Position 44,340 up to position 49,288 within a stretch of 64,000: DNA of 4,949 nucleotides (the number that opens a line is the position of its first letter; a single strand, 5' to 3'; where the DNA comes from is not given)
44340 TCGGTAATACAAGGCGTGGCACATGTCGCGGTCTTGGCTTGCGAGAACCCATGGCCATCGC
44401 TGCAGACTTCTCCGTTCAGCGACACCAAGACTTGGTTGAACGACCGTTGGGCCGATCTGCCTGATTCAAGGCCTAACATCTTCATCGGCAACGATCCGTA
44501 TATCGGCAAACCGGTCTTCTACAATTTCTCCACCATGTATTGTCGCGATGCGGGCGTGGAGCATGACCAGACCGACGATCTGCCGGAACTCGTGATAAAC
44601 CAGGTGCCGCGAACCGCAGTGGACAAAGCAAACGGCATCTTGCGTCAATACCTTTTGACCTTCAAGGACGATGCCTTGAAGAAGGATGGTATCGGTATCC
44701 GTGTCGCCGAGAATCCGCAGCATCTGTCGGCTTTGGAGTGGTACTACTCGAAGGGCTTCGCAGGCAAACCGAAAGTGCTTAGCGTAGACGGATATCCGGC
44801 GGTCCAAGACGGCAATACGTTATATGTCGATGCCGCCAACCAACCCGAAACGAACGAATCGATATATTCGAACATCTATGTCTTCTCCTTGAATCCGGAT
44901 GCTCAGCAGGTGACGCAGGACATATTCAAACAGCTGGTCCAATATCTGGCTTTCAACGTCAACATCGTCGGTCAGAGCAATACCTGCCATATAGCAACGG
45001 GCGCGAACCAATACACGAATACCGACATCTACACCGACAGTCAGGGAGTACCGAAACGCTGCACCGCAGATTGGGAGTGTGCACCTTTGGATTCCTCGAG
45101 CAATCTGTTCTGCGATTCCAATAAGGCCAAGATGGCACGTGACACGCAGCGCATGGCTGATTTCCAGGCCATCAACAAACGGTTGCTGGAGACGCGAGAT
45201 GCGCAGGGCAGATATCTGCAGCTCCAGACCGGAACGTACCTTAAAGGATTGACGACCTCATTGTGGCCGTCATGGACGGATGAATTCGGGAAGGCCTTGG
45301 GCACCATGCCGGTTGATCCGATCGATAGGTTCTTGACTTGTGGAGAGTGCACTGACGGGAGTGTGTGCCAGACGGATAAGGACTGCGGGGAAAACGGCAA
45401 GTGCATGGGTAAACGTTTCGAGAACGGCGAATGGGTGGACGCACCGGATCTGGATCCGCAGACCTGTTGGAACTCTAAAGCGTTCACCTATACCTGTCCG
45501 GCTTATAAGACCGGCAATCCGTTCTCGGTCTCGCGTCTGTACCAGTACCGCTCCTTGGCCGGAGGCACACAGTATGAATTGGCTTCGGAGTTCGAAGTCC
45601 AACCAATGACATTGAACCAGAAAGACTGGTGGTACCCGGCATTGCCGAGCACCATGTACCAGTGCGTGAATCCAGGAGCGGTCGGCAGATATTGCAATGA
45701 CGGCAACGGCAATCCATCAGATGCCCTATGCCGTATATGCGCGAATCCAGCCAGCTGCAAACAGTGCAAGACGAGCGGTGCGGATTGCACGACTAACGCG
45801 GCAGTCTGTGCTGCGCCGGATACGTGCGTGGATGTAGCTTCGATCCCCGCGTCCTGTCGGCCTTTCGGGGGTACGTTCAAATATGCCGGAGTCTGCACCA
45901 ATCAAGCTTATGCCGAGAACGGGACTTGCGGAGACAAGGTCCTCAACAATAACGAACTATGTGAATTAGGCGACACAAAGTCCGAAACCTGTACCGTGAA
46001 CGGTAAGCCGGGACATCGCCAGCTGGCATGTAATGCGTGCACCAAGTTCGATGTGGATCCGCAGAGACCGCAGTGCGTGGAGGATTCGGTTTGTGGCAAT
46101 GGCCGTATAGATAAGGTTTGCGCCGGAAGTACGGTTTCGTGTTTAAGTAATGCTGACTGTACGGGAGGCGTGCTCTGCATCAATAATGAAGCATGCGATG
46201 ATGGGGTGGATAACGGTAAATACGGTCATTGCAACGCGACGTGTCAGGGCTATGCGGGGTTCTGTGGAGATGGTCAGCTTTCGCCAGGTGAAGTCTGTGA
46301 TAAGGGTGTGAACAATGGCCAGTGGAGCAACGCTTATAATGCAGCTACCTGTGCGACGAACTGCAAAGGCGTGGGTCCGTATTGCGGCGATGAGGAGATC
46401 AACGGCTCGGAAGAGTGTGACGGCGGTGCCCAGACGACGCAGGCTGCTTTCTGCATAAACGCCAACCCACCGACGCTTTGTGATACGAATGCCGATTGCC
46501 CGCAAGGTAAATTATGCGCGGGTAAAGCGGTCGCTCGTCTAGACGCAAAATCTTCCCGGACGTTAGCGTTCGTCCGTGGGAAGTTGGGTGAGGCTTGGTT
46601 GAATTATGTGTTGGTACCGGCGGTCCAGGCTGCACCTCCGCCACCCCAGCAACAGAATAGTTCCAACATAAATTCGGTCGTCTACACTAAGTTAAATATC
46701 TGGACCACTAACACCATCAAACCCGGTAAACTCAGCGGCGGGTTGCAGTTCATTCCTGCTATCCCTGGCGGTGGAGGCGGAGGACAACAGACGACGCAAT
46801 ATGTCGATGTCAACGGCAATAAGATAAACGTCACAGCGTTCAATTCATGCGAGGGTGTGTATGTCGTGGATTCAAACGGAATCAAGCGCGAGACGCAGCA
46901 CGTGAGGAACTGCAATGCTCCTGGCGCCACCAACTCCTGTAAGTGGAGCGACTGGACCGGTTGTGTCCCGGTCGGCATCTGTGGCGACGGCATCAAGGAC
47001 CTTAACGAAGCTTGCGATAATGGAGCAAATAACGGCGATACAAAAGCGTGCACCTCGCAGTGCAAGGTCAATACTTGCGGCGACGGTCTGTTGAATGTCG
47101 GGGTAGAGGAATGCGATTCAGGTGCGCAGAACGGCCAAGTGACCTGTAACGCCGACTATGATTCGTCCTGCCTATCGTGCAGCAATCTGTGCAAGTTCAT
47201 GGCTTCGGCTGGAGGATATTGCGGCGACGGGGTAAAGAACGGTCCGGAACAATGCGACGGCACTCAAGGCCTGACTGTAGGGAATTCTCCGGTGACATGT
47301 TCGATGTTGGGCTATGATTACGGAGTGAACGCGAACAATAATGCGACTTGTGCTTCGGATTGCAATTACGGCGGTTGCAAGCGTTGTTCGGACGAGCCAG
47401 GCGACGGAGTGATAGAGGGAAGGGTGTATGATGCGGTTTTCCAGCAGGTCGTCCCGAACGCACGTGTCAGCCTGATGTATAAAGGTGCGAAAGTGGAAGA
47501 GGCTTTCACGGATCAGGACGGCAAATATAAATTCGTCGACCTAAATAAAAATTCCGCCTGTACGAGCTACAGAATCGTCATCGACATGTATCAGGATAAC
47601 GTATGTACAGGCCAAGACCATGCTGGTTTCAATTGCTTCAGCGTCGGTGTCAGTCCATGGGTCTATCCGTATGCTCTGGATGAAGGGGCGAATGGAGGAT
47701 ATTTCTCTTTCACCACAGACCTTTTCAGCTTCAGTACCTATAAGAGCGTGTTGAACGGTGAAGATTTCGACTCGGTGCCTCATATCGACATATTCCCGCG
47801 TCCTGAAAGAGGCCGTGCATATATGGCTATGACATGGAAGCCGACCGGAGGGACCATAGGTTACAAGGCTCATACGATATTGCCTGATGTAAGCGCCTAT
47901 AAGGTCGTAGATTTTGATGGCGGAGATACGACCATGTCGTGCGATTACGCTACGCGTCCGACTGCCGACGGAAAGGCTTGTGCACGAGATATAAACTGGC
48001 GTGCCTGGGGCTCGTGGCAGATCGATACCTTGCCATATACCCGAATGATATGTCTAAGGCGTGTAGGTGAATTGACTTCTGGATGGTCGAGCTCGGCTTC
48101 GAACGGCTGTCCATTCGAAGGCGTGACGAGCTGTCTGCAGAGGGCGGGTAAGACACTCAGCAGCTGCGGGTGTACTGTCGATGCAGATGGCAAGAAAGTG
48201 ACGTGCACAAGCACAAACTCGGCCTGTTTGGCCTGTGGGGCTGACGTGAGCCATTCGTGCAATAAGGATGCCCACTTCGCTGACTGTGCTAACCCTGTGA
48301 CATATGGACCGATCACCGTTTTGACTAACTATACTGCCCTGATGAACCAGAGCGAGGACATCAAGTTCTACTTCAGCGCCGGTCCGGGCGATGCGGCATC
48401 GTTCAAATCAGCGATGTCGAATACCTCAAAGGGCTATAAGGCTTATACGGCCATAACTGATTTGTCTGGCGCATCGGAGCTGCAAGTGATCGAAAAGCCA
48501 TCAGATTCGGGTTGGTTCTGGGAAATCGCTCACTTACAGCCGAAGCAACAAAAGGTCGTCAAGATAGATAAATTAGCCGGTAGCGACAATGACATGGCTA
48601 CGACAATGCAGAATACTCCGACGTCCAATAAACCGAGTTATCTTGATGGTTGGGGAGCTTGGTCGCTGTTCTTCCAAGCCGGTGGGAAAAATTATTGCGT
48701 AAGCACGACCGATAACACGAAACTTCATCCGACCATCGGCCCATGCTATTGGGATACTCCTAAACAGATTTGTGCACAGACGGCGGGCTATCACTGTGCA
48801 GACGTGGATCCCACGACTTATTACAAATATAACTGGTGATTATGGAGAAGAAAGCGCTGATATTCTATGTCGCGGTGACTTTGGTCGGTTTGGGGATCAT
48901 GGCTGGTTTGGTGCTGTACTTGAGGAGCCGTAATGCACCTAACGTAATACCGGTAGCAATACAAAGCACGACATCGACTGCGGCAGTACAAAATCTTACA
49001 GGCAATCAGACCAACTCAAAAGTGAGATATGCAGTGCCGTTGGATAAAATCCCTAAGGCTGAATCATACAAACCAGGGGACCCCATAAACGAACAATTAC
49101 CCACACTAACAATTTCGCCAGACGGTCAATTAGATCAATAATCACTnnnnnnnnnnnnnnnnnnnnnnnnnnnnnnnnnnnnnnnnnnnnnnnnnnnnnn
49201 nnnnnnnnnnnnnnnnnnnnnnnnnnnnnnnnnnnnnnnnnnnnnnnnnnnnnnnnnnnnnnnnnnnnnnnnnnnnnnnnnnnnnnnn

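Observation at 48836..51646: Three further co-oriented surface or membrane genes, two of them paralogs with TSP3-like Ca-binding motifs and a shared about 190-aa C-terminal domain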

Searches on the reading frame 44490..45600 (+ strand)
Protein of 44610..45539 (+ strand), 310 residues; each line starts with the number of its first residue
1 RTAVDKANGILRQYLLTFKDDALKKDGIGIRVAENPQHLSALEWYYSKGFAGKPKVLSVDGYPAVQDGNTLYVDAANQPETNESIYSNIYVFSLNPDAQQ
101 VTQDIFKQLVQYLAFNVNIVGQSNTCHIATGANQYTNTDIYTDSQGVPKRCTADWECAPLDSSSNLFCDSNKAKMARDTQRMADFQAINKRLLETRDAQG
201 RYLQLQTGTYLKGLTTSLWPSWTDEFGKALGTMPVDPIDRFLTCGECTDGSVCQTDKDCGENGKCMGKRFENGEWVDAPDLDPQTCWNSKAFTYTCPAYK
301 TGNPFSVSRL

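Call 48: search_protein_families(library=ncbifam, proteins=[window:44490-45600:+], max_evalue=1)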
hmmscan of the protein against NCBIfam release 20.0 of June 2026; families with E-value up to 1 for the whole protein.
window:44490-45600:+ (370 aa): 1 family
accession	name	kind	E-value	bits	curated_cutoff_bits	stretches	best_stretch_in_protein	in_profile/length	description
TIGR01185.1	devC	equivalog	0.16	10.9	290.35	1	101-141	80-120/380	ABC transporter permease DevC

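Call 59: find_homologous_proteins(query=window:44610-45539:+, max_evalue=0.00001)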
Query window:44610-45539:+: 439 candidates shared short words with the query, none scored E <= 0.00001.

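Call 63: search_solved_structures(query=A5, max_evalue=1)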
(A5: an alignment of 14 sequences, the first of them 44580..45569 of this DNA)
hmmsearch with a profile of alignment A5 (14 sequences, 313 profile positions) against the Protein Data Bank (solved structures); distinct sequences matched with E-value up to 1: 0.

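Call 64: search_protein_families(library=pfam, alignment_id=A5, max_evalue=0.1)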
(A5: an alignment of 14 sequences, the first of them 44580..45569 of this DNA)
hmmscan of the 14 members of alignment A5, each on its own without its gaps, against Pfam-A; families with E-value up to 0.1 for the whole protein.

A. member 1, window:44580-45569:+ (330 aa): 0 families

B. families by the number of members that match (of 14 scanned): 2 families
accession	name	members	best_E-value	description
PF04706.18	Dickkopf_N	3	0.0028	Dickkopf N-terminal cysteine-rich region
PF02977.21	CarbpepA_inh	1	0.013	Carboxypeptidase A inhibitor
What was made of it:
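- The giant protein's conserved core has no match to Pfam or to PDB sequences (calls 63, 64).
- Tried and rejected: Its profile has no PDB-sequence or Pfam match (calls 63, 64).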

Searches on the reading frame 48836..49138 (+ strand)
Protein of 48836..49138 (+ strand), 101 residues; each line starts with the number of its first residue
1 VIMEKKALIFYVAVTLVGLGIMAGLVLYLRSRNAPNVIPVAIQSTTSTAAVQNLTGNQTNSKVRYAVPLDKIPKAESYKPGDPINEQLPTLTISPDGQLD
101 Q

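Call 4: search_protein_families(library=pfam, proteins=[window:48836-49138:+], max_evalue=1)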
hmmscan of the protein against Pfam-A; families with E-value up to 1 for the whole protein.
window:48836-49138:+ (101 aa): 1 family
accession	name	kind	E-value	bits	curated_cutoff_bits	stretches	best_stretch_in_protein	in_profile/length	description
PF00291.31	PALP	-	0.13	12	35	1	11-63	160-212/295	Pyridoxal-phosphate dependent enzyme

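Call 48: search_protein_families(library=ncbifam, proteins=[window:48836-49138:+], max_evalue=1)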
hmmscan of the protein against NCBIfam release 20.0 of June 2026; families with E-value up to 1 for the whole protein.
window:48836-49138:+ (101 aa): 0 families
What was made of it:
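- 48836..49141 (+): P1: 101-aa (99 aa if started at ATG 48842) bitopic protein with an N-terminal TM helix (residues ~8-30) and no recognised domain. It occupies position 1 of the conserved trio. No Pfam or NCBIfam hit (calls 4, 48).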
